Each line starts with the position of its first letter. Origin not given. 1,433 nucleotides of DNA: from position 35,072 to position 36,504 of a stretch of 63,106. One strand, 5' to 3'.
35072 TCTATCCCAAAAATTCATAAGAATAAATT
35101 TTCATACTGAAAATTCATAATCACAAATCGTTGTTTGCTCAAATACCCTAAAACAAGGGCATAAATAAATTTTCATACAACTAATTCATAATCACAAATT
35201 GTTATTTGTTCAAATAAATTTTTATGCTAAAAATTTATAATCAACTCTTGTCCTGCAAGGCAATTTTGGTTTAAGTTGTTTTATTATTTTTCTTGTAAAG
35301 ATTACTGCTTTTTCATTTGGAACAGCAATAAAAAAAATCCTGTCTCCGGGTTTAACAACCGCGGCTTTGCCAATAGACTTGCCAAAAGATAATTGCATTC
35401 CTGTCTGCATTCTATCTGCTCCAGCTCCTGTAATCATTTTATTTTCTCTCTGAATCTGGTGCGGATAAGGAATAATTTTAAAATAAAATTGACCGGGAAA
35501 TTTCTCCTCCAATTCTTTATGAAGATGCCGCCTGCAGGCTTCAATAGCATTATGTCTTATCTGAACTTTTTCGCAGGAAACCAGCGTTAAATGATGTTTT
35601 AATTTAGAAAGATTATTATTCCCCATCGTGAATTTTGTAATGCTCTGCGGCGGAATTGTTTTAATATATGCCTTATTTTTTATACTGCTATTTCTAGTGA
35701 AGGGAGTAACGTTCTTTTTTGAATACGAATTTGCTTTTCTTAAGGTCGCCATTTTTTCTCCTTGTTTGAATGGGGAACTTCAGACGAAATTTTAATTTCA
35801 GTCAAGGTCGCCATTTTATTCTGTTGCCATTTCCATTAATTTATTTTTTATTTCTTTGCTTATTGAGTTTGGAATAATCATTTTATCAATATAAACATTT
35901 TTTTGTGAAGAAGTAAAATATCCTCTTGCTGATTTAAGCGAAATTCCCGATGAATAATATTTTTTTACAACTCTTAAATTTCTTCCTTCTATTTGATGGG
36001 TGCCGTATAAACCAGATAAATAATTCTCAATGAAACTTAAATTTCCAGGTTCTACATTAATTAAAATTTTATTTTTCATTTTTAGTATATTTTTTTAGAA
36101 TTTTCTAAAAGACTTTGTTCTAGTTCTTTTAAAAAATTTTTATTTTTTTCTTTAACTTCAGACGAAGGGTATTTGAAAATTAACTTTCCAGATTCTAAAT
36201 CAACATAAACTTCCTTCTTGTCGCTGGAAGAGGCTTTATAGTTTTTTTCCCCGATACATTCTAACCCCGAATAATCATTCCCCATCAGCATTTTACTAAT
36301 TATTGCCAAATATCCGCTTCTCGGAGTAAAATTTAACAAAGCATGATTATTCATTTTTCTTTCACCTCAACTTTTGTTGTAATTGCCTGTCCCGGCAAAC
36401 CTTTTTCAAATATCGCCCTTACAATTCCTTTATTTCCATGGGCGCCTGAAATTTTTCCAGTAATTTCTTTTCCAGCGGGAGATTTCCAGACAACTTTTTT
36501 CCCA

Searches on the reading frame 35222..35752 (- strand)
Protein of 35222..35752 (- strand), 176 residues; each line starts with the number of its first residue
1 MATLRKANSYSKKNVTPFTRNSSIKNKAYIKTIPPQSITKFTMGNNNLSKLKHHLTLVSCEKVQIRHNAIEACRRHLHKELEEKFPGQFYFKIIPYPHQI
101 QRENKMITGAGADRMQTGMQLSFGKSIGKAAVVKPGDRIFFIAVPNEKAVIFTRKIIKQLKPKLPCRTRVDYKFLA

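Call 80: find_encoding_contigs(protein=window:35222-35752:-, flank=3000, max_places=8)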
Protein window:35222-35752:- (176 aa): 19 contigs read that carry it; 8 places shown.
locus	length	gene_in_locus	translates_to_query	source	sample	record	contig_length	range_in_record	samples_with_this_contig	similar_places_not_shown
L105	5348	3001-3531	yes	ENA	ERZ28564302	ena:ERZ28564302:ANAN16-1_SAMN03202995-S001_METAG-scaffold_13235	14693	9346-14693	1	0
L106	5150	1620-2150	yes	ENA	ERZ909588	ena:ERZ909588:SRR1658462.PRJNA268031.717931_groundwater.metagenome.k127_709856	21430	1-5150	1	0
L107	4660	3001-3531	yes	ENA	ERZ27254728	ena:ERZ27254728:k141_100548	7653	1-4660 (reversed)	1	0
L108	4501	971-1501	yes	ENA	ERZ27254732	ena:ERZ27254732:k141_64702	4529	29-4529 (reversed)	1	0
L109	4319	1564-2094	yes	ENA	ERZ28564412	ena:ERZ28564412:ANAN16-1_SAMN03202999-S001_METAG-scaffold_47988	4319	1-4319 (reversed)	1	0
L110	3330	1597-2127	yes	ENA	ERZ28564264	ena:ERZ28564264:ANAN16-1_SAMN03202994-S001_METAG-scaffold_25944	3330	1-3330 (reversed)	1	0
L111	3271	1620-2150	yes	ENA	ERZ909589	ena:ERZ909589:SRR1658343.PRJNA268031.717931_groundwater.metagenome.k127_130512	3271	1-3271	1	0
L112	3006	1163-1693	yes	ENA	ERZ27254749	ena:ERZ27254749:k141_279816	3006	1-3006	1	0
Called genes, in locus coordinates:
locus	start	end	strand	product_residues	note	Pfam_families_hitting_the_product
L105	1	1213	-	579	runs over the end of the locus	PF00270:DEAD, PF04851:ResIII (weak), PF00271:Helicase_C, PF16124:RecQ_Zn_bind, PF00570:HRDC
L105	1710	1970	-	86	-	-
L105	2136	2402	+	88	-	PF01247:Ribosomal_L35Ae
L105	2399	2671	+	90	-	-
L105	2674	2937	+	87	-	-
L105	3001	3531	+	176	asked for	PF00252:Ribosomal_L16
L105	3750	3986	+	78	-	PF24434:DUF7557 (weak)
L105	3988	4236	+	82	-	PF05016:ParE_toxin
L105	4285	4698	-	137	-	PF01934:HepT-like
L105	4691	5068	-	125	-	PF01909:NTP_transf_2 (weak), PF18765:Polbeta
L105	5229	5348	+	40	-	?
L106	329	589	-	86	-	-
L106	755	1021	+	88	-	PF01247:Ribosomal_L35Ae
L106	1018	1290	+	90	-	-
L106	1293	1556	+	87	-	-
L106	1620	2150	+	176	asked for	PF00252:Ribosomal_L16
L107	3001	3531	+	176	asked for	PF00252:Ribosomal_L16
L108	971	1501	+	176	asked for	PF00252:Ribosomal_L16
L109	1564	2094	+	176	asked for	PF00252:Ribosomal_L16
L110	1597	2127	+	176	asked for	PF00252:Ribosomal_L16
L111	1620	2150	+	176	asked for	PF00252:Ribosomal_L16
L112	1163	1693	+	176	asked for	PF00252:Ribosomal_L16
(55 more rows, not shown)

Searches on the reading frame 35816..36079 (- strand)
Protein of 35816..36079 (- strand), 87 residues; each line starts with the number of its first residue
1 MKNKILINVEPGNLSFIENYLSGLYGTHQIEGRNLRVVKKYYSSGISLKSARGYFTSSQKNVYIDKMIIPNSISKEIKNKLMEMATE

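Call 3: search_protein_families(library=pfam, proteins=[window:35816-36079:-], max_evalue=10)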
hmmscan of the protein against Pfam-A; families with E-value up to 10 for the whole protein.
window:35816-36079:- (87 aa): 0 families

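Call 4: search_protein_families(library=ncbifam, proteins=[window:35816-36079:-], max_evalue=10)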
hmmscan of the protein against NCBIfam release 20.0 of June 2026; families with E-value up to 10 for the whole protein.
window:35816-36079:- (87 aa): 1 family
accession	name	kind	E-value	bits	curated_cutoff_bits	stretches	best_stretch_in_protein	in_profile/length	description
NF006131.0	PRK08275.1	equivalog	0.088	11.1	587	1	19-82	256-319/577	fumarate reductase/succinate dehydrogenase flavoprotein subunit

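Call 24: find_homologous_proteins(query=window:35816-36079:-, max_evalue=0.01)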
Query window:35816-36079:- (87 aa): 3 proteins with E <= 0.01 among 4 candidates.
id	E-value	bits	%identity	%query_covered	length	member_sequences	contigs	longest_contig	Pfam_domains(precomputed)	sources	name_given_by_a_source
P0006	7.7e-46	171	95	100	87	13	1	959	-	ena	-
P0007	5.1e-32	127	74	99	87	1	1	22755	-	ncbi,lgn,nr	ncbi:MAG: hypothetical protein Q8O84_05175 [Nanoarchaeota archaeon]|nr:hypothetical protein [Nanoarc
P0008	1.6e-17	81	55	100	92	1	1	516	-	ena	-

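Call 25: find_encoding_contigs(protein=P0007, flank=10000, max_places=3)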
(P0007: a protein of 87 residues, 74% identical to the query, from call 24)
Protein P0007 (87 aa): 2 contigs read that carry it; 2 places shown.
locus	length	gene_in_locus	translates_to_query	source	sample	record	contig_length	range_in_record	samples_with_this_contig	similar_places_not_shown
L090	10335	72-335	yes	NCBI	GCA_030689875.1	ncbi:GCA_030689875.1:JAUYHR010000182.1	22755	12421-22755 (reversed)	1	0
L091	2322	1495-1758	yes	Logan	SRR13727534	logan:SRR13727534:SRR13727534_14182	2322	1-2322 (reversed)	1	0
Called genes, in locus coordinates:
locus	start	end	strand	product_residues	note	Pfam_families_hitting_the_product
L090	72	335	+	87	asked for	-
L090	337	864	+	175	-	PF00252:Ribosomal_L16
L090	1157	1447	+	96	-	-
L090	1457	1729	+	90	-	-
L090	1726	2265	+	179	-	-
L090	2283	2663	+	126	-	-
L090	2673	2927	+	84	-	-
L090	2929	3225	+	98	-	-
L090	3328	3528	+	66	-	-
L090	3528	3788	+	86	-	PF05016:ParE_toxin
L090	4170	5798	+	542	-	PF02554:CstA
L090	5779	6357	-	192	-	-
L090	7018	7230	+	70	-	PF01191:RNA_pol_Rpb5_C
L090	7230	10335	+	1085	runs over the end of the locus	PF04563:RNA_pol_Rpb2_1, PF04561:RNA_pol_Rpb2_2, PF04565:RNA_pol_Rpb2_3, PF04566:RNA_pol_Rpb2_4, PF04567:RNA_pol_Rpb2_5 (weak), PF00562:RNA_pol_Rpb2_6, PF04560:RNA_pol_Rpb2_7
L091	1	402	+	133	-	?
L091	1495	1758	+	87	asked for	-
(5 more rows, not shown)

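Call 26: find_encoding_contigs(protein=P0008, flank=5000, max_places=3)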
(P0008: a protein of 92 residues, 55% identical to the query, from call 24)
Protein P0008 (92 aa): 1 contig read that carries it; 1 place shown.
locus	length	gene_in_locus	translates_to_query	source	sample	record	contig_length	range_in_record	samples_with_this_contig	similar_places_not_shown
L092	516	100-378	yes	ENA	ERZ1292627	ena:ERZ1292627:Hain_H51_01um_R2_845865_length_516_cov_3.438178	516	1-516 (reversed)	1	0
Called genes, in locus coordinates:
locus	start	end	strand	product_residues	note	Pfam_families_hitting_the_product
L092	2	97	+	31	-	?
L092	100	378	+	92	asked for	-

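Call 46: predict_structure(alignment_id=A9)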
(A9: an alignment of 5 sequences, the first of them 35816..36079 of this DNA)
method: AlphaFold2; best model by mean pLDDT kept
length: 87 residues; sequences in the alignment: 5
mean_pLDDT: 85.5   pTM: 0.74
mean pLDDT of the five models: 85.5, 81.0, 81.0, 80.2, 62.1
residues with pLDDT >= 90: 56; 70-90: 16; 50-70: 13; < 50: 2
segments of 3 or more residues with pLDDT < 50: none
pLDDT, mean of each block of 10 residues (from residue 1): 84 91 94 77 93 61 84 93 93
secondary structure, 60 per line:
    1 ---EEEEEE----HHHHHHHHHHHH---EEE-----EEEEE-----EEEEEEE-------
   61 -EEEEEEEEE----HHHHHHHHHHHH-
elements in order: E4-9 H14-25 E29-31 E37-41 E47-53 E62-70 H75-86

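Call 48: fold_search(model_id=the predicted structure, library=pdb)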
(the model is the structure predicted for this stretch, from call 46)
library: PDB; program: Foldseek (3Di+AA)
matches with E <= 10: 942; with E <= 0.001: 0
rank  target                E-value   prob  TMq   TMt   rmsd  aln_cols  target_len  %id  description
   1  9ix8_C                3.6e-02  0.94  0.43  0.12   6.0        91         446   12  Crystallization and structural characterization of phosphopentomutase from the hyperthermophilic archaeon Thermococcus (released 2024-12-18)
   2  4ds8_A                4.5e-02  0.28  0.25  0.16   9.1       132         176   11  Complex structure of abscisic acid receptor PYL3-(+)-ABA-HAB1 in the presence of Mn2+ (released 2012-06-06)
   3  9ix8_D                9.3e-02  0.84  0.44  0.12   5.2        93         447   15  Crystallization and structural characterization of phosphopentomutase from the hyperthermophilic archaeon Thermococcus (released 2024-12-18)
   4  9ix8_A                1.1e-01  0.77  0.41  0.12   6.3        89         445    9  Crystallization and structural characterization of phosphopentomutase from the hyperthermophilic archaeon Thermococcus (released 2024-12-18)
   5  5gwo_C                1.1e-01  0.28  0.29  0.18   9.3       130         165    7  Crystal structure of RCAR3:PP2C S265F/I267M with (+)-ABA (released 2017-09-13)
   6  5gwo_D                1.1e-01  0.28  0.29  0.18   9.2       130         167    7  Crystal structure of RCAR3:PP2C S265F/I267M with (+)-ABA (released 2017-09-13)
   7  2zfd_B                1.3e-01  0.84  0.46  0.39   5.1        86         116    8  The crystal structure of plant specific calcium binding protein AtCBL2 in complex with the regulatory domain of AtCIPK (released 2008-02-19)
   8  3rt2                  1.4e-01  0.28  0.30  0.18   9.0       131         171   10  Crystal structure of apo-PYL10 (released 2011-06-22)
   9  6nwb                  1.4e-01  0.18  0.25  0.17   9.6       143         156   11  PYL10 bound to the selective agonist hexabactin (released 2020-02-12)
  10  4yom_A                1.5e-01  0.63  0.38  0.35   6.0        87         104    8  Structure of SAD kinase (released 2015-12-16)
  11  3c6k_D                1.6e-01  0.72  0.44  0.15   6.4        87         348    3  Crystal structure of human spermine synthase in complex with spermidine and 5-methylthioadenosine (released 2008-02-19)
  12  3f08_A                1.6e-01  0.25  0.28  0.20  10.1       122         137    9  Crystal structure of the putative uncharacterized protein Q6HG14 from Bacilllus thuringiensis. Northeast Structural Ge (released 2008-11-18)
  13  3rt0_C                1.6e-01  0.23  0.29  0.17   9.3       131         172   10  Crystal structure of PYL10-HAB1 complex in the absence of abscisic acid (ABA) (released 2011-06-22)
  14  4jda_C                1.7e-01  0.30  0.32  0.19   8.9       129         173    8  Complex structure of abscisic acid receptor PYL3 with (-)-ABA (released 2013-07-24)
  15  5zch_C                1.7e-01  0.23  0.29  0.19   9.2       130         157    7  Crystal structure of OsPP2C50 I267W:OsPYL/RCAR3 with (+)-ABA (released 2019-03-06)
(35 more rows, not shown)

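Call 70: search_protein_families(library=padloc, proteins=[window:35816-36079:-], max_evalue=1)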
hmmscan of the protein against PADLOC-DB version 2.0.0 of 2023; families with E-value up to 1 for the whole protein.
window:35816-36079:- (87 aa): 0 families

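Call 71: search_protein_families(library=phrogs, proteins=[window:35816-36079:-], max_evalue=1)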
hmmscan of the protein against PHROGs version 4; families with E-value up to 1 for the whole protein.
window:35816-36079:- (87 aa): 1 family
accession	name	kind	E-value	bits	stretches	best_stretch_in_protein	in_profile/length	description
phrog_37399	-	unknown function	0.016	16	1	28-66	60-98/175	-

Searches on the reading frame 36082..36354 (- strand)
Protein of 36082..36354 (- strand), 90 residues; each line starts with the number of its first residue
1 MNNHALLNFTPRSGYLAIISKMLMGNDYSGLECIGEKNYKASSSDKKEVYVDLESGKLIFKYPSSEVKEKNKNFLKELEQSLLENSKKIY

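Call 3: search_protein_families(library=pfam, proteins=[window:36082-36354:-], max_evalue=10)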
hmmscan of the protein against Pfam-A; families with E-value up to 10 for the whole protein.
window:36082-36354:- (90 aa): 2 families
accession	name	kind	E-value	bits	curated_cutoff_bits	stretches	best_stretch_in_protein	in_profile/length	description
PF23504.1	YodE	-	0.052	13.6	27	1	35-60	2-27/48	YodE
PF24508.1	TXNDC16_N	-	0.081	13.9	27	1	45-81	7-43/105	TXNDC16 N-terminal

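Call 4: search_protein_families(library=ncbifam, proteins=[window:36082-36354:-], max_evalue=10)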
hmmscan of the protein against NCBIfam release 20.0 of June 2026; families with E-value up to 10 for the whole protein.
window:36082-36354:- (90 aa): 1 family
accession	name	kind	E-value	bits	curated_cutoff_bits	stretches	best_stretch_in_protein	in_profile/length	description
NF053612.1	anchor_PA1041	equivalog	0.12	12.3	250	1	40-85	115-160/236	PA1041 family peptidoglycan-binding anchor lipoprotein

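Call 60: find_related_loci(query=A6, collection=metagenome_contigs, flank=3000)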
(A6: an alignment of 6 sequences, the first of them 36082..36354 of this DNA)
Query A6 (90 aa) in metagenome_contigs; peptide patterns used: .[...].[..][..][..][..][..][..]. (x = any residue, [..] = any of these).
63 stretches matched a pattern; 1 encode a relative of the query (tblastn E <= 1e-3); 1 distinct loci.
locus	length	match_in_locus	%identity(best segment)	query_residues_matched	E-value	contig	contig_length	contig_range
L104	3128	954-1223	100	1-90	5e-58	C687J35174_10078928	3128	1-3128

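Call 62: find_related_loci(query=A6, collection=viral_contigs, flank=3000)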
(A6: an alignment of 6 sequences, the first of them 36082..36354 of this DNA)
Query A6 (90 aa) in viral_contigs; peptide patterns used: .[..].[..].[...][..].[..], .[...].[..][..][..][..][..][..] (x = any residue, [..] = any of these).
164 stretches matched a pattern, but none encodes a relative of the query by tblastn (E <= 1e-3).

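Call 70: search_protein_families(library=padloc, proteins=[window:36082-36354:-], max_evalue=1)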
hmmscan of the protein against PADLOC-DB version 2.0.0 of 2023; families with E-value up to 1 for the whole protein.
window:36082-36354:- (90 aa): 0 families

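Call 71: search_protein_families(library=phrogs, proteins=[window:36082-36354:-], max_evalue=1)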
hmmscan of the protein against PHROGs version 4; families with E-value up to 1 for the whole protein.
window:36082-36354:- (90 aa): 0 families

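Call 89: search_solved_structures(query=A6, max_evalue=10)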
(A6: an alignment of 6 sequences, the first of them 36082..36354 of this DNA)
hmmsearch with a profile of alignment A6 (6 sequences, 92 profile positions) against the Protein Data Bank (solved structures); distinct sequences matched with E-value up to 10: 1.
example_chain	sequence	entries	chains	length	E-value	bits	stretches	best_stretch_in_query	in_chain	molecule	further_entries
7wkk_G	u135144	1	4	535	2.3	12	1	28-88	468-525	Nup54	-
